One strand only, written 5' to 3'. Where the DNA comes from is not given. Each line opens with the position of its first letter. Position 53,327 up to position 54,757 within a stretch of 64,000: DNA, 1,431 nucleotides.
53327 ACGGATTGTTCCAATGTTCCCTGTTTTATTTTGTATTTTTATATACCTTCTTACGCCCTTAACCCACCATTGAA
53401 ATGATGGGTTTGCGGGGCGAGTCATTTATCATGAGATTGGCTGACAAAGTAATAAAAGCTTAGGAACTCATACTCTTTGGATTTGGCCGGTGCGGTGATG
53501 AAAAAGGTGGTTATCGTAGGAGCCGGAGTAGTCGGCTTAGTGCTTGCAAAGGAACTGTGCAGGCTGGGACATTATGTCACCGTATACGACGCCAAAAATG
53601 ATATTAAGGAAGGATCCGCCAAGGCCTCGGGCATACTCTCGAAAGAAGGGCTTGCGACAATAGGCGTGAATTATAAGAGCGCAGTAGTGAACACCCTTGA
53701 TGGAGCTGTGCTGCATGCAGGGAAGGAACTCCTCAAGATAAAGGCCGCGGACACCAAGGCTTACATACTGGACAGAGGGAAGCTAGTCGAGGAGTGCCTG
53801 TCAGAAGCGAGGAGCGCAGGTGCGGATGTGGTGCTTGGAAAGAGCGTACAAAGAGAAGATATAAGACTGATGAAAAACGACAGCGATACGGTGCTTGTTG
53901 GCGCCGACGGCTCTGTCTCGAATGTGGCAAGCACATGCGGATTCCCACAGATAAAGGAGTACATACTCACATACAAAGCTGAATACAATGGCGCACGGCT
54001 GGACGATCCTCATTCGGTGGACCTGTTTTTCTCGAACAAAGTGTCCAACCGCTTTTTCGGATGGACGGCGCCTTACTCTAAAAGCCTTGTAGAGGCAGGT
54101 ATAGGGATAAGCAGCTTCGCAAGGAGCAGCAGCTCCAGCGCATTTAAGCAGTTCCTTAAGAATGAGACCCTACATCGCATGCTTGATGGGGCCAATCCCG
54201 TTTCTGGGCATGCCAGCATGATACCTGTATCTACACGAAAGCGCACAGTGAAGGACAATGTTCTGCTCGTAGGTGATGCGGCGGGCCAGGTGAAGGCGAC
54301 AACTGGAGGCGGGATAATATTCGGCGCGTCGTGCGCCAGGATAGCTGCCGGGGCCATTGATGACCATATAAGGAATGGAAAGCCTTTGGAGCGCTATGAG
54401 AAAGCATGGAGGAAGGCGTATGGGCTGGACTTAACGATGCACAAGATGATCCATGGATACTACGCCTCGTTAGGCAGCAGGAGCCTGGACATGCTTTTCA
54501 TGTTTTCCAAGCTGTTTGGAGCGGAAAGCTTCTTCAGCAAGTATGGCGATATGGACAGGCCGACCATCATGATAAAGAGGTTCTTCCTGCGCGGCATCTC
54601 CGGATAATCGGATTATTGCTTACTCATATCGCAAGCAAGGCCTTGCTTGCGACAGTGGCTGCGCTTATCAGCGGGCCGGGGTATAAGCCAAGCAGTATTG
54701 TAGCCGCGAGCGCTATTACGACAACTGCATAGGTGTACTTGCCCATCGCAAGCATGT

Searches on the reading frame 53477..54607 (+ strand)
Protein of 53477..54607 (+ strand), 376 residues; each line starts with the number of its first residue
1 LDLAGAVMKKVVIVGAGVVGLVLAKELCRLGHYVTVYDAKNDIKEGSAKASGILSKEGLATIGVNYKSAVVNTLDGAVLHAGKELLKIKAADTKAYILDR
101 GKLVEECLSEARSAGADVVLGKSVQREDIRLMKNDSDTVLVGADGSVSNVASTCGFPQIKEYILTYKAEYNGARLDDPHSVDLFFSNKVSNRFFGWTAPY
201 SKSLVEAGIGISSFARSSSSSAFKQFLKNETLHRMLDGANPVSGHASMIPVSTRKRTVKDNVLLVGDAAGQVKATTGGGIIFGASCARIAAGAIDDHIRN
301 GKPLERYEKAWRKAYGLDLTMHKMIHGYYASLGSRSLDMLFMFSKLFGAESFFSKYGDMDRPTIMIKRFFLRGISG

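Call 80: search_protein_families(library=pfam, proteins=[window:53477-54607:+], max_evalue=0.00001)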
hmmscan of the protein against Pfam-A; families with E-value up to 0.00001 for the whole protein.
window:53477-54607:+ (376 aa): 6 families
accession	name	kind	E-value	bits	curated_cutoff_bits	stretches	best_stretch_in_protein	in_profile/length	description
PF01494.25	FAD_binding_3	-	5.8e-10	39.4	22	1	10-284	3-308/349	FAD binding domain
PF05834.18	Lycopene_cycl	-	1e-09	38.4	23.4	1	11-370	2-354/380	Lycopene cyclase protein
PF01266.30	DAO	-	1.2e-08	35.4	27.9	1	10-55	1-47/353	FAD dependent oxidoreductase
PF07992.20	Pyr_redox_2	-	6.5e-06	26.2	26.1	0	9-67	143-201/291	Pyridine nucleotide-disulphide oxidoreductase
PF00070.33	Pyr_redox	-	7.2e-06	26.9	22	0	10-45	1-36/82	Pyridine nucleotide-disulphide oxidoreductase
PF13450.12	NAD_binding_8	-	7.3e-06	26.6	21.9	0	13-43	1-31/68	NAD(P)-binding Rossmann-like domain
